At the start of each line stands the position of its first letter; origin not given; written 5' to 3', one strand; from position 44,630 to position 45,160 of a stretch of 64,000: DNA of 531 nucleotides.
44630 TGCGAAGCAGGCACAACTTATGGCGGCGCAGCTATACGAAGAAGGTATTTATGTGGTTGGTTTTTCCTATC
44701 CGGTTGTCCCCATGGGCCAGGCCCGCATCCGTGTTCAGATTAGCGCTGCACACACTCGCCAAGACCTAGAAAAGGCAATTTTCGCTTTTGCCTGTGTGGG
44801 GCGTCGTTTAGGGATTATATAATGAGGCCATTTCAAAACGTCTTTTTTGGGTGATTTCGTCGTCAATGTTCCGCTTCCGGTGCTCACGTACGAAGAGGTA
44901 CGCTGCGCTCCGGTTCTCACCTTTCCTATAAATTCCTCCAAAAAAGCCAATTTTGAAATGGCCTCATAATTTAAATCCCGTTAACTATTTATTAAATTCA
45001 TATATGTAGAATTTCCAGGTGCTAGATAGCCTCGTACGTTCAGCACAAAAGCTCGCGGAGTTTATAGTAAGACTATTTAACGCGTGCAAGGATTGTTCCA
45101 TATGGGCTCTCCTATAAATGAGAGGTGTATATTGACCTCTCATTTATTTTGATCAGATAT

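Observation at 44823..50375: MITE family C copies inserted exactly at the stop codons of kbl and the UbiB-like kinase gene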

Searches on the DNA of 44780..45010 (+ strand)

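Call 24: search_dna_similar(query=window:44815-44975:+, collection=plasmids, mode=distant, max_evalue=10, max_rows=30)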
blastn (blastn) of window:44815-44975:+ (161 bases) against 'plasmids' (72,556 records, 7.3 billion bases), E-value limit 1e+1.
Records with a match: 38; places in all: 69; records where one place covers at least 80% of the query: 0.
Best place of each record, by identity: 95-99% 3; 90-95% 4; 80-90% 31.
By first word of the organism name: Sphingobium 14; Shinella 6; Agrobacterium 3; Phyllobacterium 3; Azospirillum 2; Ensifer 1; Allorhizobium 1; Novosphingobium 1; Rhizobium 1; Bosea 1; and 5 more.
By predicted mobility (MOB-suite, as given by PLSDB): non-mobilizable 29; conjugative 6; mobilizable 3.
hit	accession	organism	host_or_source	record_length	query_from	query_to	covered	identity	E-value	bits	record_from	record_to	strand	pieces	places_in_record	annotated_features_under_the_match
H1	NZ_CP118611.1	Ensifer adhaerens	Pure isolate,Rhizosphere of Cyperus ...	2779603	58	104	29%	91.5%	4e-8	64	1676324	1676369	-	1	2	none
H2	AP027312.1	Sphingobium sp. TomMM7A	-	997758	58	104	29%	89.4%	5e-7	61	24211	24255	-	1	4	none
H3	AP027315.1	Sphingobium sp. TomMM15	-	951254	58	104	29%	89.4%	5e-7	61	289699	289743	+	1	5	none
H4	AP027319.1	Sphingobium sp. TomTYG42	-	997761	58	104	29%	89.4%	5e-7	61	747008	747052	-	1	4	none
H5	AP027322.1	Sphingobium sp. TomTYG43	-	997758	58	104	29%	89.4%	5e-7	61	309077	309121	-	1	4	none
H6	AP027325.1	Sphingobium sp. TomTYG46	-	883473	58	104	29%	89.4%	5e-7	61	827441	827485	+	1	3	none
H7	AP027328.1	Sphingobium sp. TomTYG64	-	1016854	58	104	29%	89.4%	5e-7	61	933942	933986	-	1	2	none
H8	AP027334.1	Sphingobium sp. TomTYG71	-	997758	58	104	29%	89.4%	5e-7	61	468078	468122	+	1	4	none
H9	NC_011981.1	Allorhizobium ampelinum S4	Vitis vinifera cv. 'Izsaki Sarfeher'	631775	58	104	29%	89.4%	2e-5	56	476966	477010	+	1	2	none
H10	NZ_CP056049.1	Agrobacterium vitis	Vitis vinifera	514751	58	104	29%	89.4%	2e-5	56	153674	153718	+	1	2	none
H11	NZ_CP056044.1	Agrobacterium vitis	Vitis vinifera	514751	58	104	29%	89.4%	2e-5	56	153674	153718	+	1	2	none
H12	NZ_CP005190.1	Sphingobium sp. MI1205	-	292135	58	104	29%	87.2%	2e-5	56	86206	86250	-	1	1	none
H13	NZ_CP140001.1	Novosphingobium capsulatum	-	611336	58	102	28%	91.1%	5e-7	61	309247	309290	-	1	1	none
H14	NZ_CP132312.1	Shinella zoogloeoides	Homo sapiens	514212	58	102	28%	91.1%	5e-7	61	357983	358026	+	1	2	none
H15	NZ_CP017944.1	Phyllobacterium zundukense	Oxytropis triphylla,cell culture,root ...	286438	56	104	30%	83.7%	7e-5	54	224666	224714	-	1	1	none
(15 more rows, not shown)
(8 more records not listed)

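Call 26: get_annotated_region(hit=H1, flank=1500)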
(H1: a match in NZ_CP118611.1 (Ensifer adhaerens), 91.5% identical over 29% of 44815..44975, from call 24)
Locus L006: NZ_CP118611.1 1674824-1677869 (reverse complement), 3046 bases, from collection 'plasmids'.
description: Ensifer adhaerens strain CTYH.Ch1 plasmid pCTYH.Ch1_1, complete sequence
organism: Ensifer adhaerens (NCBI taxid 106592)
taxonomy: Bacteria; Pseudomonadota; Alphaproteobacteria; Hyphomicrobiales; Rhizobiaceae; Ensifer; Ensifer adhaerens
host: -; source: Pure isolate,Rhizosphere of Cyperus brevifolius; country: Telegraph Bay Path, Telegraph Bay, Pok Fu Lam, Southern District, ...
typing (MOB-suite, as given by PLSDB): conjugative; relaxase MOBQ; mating-pair formation MPF_T
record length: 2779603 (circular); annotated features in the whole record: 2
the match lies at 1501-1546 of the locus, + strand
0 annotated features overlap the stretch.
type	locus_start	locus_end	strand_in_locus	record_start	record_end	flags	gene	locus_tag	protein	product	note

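Call 27: get_annotated_region(hit=H2, flank=1500)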
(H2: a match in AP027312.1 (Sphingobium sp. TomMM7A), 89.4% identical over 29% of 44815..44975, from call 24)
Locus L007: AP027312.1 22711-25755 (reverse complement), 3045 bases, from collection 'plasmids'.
description: Sphingobium sp. TomMM7A plasmid pTomMM7Aa DNA, complete genome
organism: Sphingobium sp. TomMM7A (NCBI taxid 3028880)
taxonomy: Bacteria; Pseudomonadota; Alphaproteobacteria; Sphingomonadales; Sphingomonadaceae; Sphingobium; Sphingobium sp. TomMM7A
host: -; source: -; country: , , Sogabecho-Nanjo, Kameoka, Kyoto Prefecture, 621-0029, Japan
typing (MOB-suite, as given by PLSDB): non-mobilizable
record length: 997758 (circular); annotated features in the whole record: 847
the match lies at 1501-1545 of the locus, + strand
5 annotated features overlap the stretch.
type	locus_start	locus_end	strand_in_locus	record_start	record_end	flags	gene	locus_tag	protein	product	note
CDS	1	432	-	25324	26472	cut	-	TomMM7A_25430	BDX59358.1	cupin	-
CDS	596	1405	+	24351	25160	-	-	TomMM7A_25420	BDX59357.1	2,5-dichloro-2,5-cyclohexadiene-1,4-diol dehydrogenase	-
CDS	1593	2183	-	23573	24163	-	-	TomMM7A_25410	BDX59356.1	hypothetical protein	-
CDS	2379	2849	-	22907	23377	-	-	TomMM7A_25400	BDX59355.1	AsnC family transcriptional regulator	-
CDS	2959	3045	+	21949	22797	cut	-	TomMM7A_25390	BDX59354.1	phenylalanine-4-hydroxylase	-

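Call 28: get_annotated_region(hit=H9, flank=1500)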
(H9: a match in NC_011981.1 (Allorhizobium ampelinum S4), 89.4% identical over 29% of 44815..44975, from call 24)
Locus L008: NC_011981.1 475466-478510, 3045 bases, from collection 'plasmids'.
description: Allorhizobium ampelinum S4 plasmid pAtS4e, complete sequence
organism: Allorhizobium ampelinum S4 (NCBI taxid 311402)
taxonomy: Bacteria; Pseudomonadota; Alphaproteobacteria; Hyphomicrobiales; Rhizobiaceae; Allorhizobium; Allorhizobium ampelinum; Allorhizobium ampelinum S4
host: -; source: Vitis vinifera cv. 'Izsaki Sarfeher'; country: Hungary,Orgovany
typing (MOB-suite, as given by PLSDB): conjugative; replicon rep_cluster_287; relaxase MOBQ; mating-pair formation MPF_T
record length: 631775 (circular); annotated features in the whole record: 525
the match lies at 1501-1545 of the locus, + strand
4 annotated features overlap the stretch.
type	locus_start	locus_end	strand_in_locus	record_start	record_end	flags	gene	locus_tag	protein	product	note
CDS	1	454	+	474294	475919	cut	-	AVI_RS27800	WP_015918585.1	ABC transporter substrate-binding protein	-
CDS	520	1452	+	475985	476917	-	-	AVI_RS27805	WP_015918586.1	isocitrate lyase/PEP mutase family protein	-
CDS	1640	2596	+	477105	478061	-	-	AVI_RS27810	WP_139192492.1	ABC transporter permease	GO:0055085 - transmembrane transport [Evidence IEA]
CDS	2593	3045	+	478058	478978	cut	-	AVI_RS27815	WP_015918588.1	ABC transporter permease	-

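Call 31: search_rna_families(source=window, start=44780, end=45010, threshold=evalue, max_evalue=10, show_alignments=2)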
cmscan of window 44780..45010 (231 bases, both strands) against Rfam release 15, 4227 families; matches with E-value up to 10: 3.
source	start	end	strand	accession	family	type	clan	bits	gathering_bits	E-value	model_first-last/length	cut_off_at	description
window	44830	44861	-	RF01341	CRISPR-DR30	Gene; CRISPR;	-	12.7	50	8.7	1-38/38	no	CRISPR RNA direct repeat element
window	44863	44898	+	RF02946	cow-rumen-1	Gene; sRNA;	-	11.7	53.4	5.2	1-61/61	no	cow-rumen-1 RNA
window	44793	44806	+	RF01930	bxd_2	Gene; lncRNA;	-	9.3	80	7.2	77-91/91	no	Bithoraxoid conserved region 2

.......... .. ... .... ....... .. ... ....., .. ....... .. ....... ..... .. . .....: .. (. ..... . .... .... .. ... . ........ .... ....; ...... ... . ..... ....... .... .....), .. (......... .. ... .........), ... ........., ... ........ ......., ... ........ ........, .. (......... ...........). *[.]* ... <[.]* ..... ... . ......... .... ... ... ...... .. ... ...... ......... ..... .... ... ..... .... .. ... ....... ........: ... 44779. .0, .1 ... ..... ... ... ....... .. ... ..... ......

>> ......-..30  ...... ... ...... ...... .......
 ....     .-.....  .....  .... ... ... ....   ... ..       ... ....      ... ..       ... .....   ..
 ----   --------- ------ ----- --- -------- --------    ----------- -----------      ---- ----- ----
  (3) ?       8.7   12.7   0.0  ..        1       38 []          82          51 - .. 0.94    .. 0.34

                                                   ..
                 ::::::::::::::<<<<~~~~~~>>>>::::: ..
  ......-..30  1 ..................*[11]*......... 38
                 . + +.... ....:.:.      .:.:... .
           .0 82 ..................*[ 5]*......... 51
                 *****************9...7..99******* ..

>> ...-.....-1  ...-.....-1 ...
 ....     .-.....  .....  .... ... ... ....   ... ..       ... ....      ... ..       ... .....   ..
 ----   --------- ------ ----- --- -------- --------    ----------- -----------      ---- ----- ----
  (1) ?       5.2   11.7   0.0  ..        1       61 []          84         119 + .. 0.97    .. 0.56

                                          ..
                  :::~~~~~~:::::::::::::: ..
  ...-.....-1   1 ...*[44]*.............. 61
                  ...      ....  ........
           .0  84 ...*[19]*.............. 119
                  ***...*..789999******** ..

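Call 49: search_rna_families(sources=[L006, L007, L008], threshold=evalue, max_evalue=1)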
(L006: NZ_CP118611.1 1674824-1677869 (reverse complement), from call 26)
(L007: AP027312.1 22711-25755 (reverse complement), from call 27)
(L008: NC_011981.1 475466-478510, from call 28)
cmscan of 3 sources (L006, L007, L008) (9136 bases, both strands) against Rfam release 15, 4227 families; matches with E-value up to 1: 2.
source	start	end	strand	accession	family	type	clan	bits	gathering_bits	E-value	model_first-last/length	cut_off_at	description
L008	2173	2351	-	RF02647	Cis52_sRNA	Gene; sRNA;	-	27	56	0.05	1-179/179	no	Ruegeria cis52 sRNA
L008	1781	1930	-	RF02257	adapt33_3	Gene; lncRNA;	-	19.8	70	0.94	1-140/140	no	Adaptive response 33 conserved region 3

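Call 50: search_dna_similar(query=L008:1470-1580:+, collection=plasmids, mode=distant, max_evalue=0.001, max_rows=40, rows=spread)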
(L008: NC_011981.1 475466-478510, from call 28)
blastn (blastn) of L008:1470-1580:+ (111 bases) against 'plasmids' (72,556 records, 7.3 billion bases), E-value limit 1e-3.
Records with a match: 35; places in all: 66; records where one place covers at least 80% of the query: 23.
Best place of each record, by identity: >=99% 1; 95-99% 2; 90-95% 2; 80-90% 29; 60-80% 1.
By first word of the organism name: Sphingobium 14; Shinella 7; Agrobacterium 4; Phyllobacterium 3; Allorhizobium 1; Novosphingobium 1; Mesorhizobium 1; Rhizobium 1; Aminobacter 1; Bosea 1; and 1 more.
By predicted mobility (MOB-suite, as given by PLSDB): non-mobilizable 28; conjugative 6; mobilizable 1.
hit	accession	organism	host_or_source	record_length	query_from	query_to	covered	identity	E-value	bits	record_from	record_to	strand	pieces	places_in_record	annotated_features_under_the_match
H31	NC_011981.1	Allorhizobium ampelinum S4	Vitis vinifera cv. 'Izsaki Sarfeher'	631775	1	111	100%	100.0%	1e-49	201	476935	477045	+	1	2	none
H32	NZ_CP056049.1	Agrobacterium vitis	Vitis vinifera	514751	1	111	100%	98.2%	7e-47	192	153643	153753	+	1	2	none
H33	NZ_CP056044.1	Agrobacterium vitis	Vitis vinifera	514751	1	111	100%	98.2%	7e-47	192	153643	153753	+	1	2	none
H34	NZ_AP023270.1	Agrobacterium vitis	Vitis vinifera,grapevine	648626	3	111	98%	90.9%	2e-34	150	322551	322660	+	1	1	none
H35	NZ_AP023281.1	Agrobacterium vitis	Vitis vinifera,grapevine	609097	3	111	95%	90.7%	5e-17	147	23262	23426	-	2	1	none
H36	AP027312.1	Sphingobium sp. TomMM7A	-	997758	6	99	85%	89.6%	1e-25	122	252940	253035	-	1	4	none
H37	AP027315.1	Sphingobium sp. TomMM15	-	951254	6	99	85%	89.6%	1e-25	122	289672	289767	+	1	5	none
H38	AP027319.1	Sphingobium sp. TomTYG42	-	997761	6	99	85%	89.6%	1e-25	122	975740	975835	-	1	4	none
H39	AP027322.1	Sphingobium sp. TomTYG43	-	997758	6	99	85%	89.6%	1e-25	122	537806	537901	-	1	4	none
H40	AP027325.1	Sphingobium sp. TomTYG46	-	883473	6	99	85%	89.6%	1e-25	122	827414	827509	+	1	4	none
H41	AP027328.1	Sphingobium sp. TomTYG64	-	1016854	6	99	85%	89.6%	1e-25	122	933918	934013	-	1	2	none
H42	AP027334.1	Sphingobium sp. TomTYG71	-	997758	6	99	85%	89.6%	1e-25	122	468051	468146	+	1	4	none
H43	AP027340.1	Sphingobium sp. TomTYG73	-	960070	5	100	86%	87.0%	5e-23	113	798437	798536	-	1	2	none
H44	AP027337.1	Sphingobium sp. TomTYG72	-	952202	5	100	86%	86.0%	2e-21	108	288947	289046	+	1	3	hypothetical protein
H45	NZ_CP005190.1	Sphingobium sp. MI1205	-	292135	6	99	85%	87.5%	5e-23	113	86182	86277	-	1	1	none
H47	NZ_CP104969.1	Phyllobacterium zundukense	Vicia costata,cell culture,root nodule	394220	6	100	86%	83.7%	2e-16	92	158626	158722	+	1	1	none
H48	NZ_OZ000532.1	Shinella sp. WSC3-e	-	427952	6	97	83%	85.4%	3e-19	101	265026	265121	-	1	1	pyridoxal-dependent decarboxylase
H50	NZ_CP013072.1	Sphingobium indicum B90A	sugarcane rhizosphere soil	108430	5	100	86%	81.0%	7e-15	86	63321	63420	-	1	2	none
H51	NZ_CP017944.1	Phyllobacterium zundukense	Oxytropis triphylla,cell culture,root ...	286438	6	99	85%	82.7%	2e-16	92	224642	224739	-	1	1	none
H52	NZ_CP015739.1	Shinella sp. HZN7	-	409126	6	97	83%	84.4%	4e-18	97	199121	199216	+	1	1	none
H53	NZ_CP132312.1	Shinella zoogloeoides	Homo sapiens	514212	6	99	85%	82.5%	5e-17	93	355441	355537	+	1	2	none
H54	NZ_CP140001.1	Novosphingobium capsulatum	-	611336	6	93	79%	80.4%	2e-10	72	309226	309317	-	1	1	none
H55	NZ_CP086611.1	Shinella zoogloeoides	-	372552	6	92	78%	80.2%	5e-11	74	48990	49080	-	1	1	none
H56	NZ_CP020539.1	Sphingobium herbicidovorans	cell culture,soil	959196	10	92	75%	82.6%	5e-11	74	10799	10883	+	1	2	none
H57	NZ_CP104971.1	Phyllobacterium zundukense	Vicia costata,cell culture,root nodule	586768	13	92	72%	83.3%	1e-11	76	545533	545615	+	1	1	none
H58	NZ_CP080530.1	Mesorhizobium sp. AR02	Oxytropis sp.,Cell culture,root nodule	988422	5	86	74%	80.7%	1e-11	75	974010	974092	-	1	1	none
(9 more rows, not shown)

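Call 51: get_annotated_region(hit=H36, flank=400)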
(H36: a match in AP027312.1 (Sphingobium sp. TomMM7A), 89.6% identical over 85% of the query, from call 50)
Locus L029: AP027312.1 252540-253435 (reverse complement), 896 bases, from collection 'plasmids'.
description: Sphingobium sp. TomMM7A plasmid pTomMM7Aa DNA, complete genome
organism: Sphingobium sp. TomMM7A (NCBI taxid 3028880)
taxonomy: Bacteria; Pseudomonadota; Alphaproteobacteria; Sphingomonadales; Sphingomonadaceae; Sphingobium; Sphingobium sp. TomMM7A
host: -; source: -; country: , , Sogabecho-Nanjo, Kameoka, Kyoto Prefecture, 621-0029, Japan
typing (MOB-suite, as given by PLSDB): non-mobilizable
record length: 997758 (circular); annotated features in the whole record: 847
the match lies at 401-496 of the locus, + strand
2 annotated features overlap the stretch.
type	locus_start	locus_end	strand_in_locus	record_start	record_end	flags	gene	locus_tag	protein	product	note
CDS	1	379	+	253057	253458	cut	-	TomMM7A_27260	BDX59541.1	hypothetical protein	-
CDS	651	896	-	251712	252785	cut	-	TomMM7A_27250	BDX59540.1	alcohol dehydrogenase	-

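Call 52: get_annotated_region(hit=H47, flank=400)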
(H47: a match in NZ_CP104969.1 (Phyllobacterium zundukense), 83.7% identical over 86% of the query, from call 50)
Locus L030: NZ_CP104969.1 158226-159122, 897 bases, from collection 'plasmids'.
description: Phyllobacterium zundukense strain A18/3m plasmid p_unnamed4, complete sequence
organism: Phyllobacterium zundukense (NCBI taxid 1867719)
taxonomy: Bacteria; Pseudomonadota; Alphaproteobacteria; Hyphomicrobiales; Phyllobacteriaceae; Phyllobacterium; Phyllobacterium zundukense
host: -; source: Vicia costata,cell culture,root nodule; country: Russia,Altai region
typing (MOB-suite, as given by PLSDB): non-mobilizable
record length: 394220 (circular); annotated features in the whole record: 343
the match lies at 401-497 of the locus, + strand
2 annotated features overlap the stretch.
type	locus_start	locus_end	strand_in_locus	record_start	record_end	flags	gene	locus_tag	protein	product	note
CDS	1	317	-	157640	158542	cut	-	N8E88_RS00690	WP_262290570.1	tungsten formylmethanofuran dehydrogenase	-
CDS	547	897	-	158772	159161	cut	-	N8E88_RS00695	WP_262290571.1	4a-hydroxytetrahydrobiopterin dehydratase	-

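Call 53: get_annotated_region(hit=H48, flank=400)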
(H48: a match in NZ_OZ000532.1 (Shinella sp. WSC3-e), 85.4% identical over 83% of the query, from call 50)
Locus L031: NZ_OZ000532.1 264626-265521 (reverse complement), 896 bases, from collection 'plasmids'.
description: Shinella sp. WSC3-e isolate ena-SAMPLE-TAB-28-07-2022-10:23:51:176-5823 plasmid pbSHIWSC3, complete sequence
organism: Shinella sp. WSC3-e (NCBI taxid 3113208)
taxonomy: Bacteria; Pseudomonadota; Alphaproteobacteria; Hyphomicrobiales; Rhizobiaceae; Shinella; Shinella sp. WSC3-e
host: -; source: -; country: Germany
typing (MOB-suite, as given by PLSDB): non-mobilizable
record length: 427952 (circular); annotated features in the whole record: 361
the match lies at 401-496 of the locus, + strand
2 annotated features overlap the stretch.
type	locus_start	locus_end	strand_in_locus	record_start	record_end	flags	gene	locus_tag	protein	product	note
CDS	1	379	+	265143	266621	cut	-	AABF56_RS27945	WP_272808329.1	aldehyde dehydrogenase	-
CDS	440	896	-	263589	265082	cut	-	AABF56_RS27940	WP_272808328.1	pyridoxal-dependent decarboxylase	GO:0019752 - carboxylic acid metabolic process [Evidence IEA]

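Call 54: get_annotated_region(hit=H54, flank=400)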
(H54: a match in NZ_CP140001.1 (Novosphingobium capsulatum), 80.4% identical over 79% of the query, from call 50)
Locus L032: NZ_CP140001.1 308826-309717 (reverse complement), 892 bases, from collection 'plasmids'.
description: Novosphingobium capsulatum strain HAMBI_0103 plasmid unnamed01, complete sequence
organism: Novosphingobium capsulatum (NCBI taxid 13688)
taxonomy: Bacteria; Pseudomonadota; Alphaproteobacteria; Sphingomonadales; Sphingomonadaceae; Novosphingobium; Novosphingobium capsulatum
host: -; source: -; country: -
typing (MOB-suite, as given by PLSDB): non-mobilizable; replicon rep_cluster_545
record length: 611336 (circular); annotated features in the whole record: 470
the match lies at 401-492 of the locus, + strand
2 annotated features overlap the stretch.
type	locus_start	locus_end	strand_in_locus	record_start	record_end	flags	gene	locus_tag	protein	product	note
CDS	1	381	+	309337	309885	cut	-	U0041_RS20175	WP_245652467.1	DUF3237 domain-containing protein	-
CDS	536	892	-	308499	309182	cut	-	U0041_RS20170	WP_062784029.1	LamG domain-containing protein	-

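Call 55: get_annotated_region(hit=H58, flank=400)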
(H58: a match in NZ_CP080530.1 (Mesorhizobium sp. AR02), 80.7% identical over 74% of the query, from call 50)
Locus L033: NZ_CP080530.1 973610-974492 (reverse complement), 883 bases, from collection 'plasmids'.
description: Mesorhizobium sp. AR02 plasmid pMspAR02c, complete sequence
organism: Mesorhizobium sp. AR02 (NCBI taxid 2865837)
taxonomy: Bacteria; Pseudomonadota; Alphaproteobacteria; Hyphomicrobiales; Phyllobacteriaceae; Mesorhizobium; Mesorhizobium sp. AR02
host: -; source: Oxytropis sp.,Cell culture,root nodule; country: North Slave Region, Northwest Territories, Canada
typing (MOB-suite, as given by PLSDB): conjugative; relaxase MOBP,MOBP,MOBP; mating-pair formation MPF_T
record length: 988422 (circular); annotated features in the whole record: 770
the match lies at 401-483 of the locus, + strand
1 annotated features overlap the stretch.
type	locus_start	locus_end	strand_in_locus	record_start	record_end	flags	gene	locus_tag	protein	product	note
CDS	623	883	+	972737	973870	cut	-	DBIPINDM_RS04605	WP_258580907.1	serine hydrolase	-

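Call 56: get_annotated_region(hit=H53, flank=400)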
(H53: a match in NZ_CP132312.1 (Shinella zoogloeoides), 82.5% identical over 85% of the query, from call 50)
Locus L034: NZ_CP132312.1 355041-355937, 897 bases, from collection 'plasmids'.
description: Shinella zoogloeoides strain UPHL-collab-1 plasmid unnamed2, complete sequence
organism: Shinella zoogloeoides (NCBI taxid 352475)
taxonomy: Bacteria; Pseudomonadota; Alphaproteobacteria; Hyphomicrobiales; Rhizobiaceae; Shinella; Shinella zoogloeoides
host: -; source: Homo sapiens; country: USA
typing (MOB-suite, as given by PLSDB): non-mobilizable
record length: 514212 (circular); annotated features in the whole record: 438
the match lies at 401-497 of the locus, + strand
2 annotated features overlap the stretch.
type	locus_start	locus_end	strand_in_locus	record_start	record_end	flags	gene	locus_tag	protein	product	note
CDS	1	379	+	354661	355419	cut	-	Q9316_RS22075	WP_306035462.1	ATP-binding cassette domain-containing protein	-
CDS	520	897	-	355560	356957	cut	-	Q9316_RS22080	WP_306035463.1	PLP-dependent aminotransferase family protein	-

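Call 59: get_annotated_region(hit=H34, flank=400)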
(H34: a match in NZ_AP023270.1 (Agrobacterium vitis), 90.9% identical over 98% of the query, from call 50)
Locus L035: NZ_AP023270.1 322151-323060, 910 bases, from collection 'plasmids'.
description: Agrobacterium vitis strain VAR03-1 plasmid pRvVAR031a, complete sequence
organism: Agrobacterium vitis (NCBI taxid 373)
taxonomy: Bacteria; Pseudomonadota; Alphaproteobacteria; Hyphomicrobiales; Rhizobiaceae; Agrobacterium; Agrobacterium vitis
host: -; source: Vitis vinifera,grapevine; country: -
typing (MOB-suite, as given by PLSDB): non-mobilizable; replicon rep_cluster_287
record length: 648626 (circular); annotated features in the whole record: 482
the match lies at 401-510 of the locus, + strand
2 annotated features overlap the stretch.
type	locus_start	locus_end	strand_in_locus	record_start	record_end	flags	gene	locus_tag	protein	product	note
CDS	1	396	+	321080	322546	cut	-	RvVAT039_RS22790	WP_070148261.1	bifunctional 3-(3-hydroxy-phenyl)propionate/3-hydroxycinnamic acid hydroxylase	-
CDS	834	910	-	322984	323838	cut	-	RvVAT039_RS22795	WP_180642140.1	fumarylacetoacetate hydrolase family protein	-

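Call 60: get_annotated_region(hit=H43, flank=400)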
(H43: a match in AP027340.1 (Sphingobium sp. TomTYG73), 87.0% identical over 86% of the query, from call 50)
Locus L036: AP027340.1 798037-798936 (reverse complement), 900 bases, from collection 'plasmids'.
description: Sphingobium sp. TomTYG73 plasmid pTomTYG73a DNA, complete genome
organism: Sphingobium sp. TomTYG73 (NCBI taxid 3028891)
taxonomy: Bacteria; Pseudomonadota; Alphaproteobacteria; Sphingomonadales; Sphingomonadaceae; Sphingobium; Sphingobium sp. TomTYG73
host: -; source: -; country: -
typing (MOB-suite, as given by PLSDB): non-mobilizable
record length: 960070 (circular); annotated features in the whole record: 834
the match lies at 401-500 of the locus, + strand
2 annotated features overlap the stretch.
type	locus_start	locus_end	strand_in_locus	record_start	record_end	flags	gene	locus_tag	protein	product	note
CDS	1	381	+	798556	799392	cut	-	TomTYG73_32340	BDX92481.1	delta(24)-sterol C-methyltransferase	-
CDS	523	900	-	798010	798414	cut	-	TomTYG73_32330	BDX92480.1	hypothetical protein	-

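Call 61: get_annotated_region(hit=H50, flank=400)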
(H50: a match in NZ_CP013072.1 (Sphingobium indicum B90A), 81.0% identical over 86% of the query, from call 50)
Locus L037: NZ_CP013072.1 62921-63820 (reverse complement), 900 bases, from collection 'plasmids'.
description: Sphingobium indicum B90A plasmid pSRL2, complete sequence
organism: Sphingobium indicum B90A (NCBI taxid 861109)
taxonomy: Bacteria; Pseudomonadota; Alphaproteobacteria; Sphingomonadales; Sphingomonadaceae; Sphingobium; Sphingobium indicum; Sphingobium indicum B90A
host: -; source: sugarcane rhizosphere soil; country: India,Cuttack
typing (MOB-suite, as given by PLSDB): non-mobilizable; replicon rep_cluster_545
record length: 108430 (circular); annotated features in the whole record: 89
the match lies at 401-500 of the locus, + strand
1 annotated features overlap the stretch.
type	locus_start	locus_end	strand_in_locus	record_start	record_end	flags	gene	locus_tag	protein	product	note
CDS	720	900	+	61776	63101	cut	-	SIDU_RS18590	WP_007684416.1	radical SAM protein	-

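Call 62: get_annotated_region(hit=H51, flank=400)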
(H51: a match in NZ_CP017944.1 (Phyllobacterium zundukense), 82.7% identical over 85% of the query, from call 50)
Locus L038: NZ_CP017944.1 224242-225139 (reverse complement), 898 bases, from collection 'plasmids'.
description: Phyllobacterium zundukense strain Tri-48 plasmid unnamed4, complete sequence
organism: Phyllobacterium zundukense (NCBI taxid 1867719)
taxonomy: Bacteria; Pseudomonadota; Alphaproteobacteria; Hyphomicrobiales; Phyllobacteriaceae; Phyllobacterium; Phyllobacterium zundukense
host: -; source: Oxytropis triphylla,cell culture,root nodule; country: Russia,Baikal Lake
typing (MOB-suite, as given by PLSDB): non-mobilizable
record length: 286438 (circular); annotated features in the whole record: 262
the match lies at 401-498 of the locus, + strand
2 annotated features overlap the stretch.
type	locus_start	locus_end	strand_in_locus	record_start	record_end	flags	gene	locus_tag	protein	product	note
CDS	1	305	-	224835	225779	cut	-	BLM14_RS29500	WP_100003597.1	substrate-binding domain-containing protein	-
CDS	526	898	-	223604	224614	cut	-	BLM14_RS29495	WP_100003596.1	ABC transporter permease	GO:0008643 - carbohydrate transport [Evidence IEA]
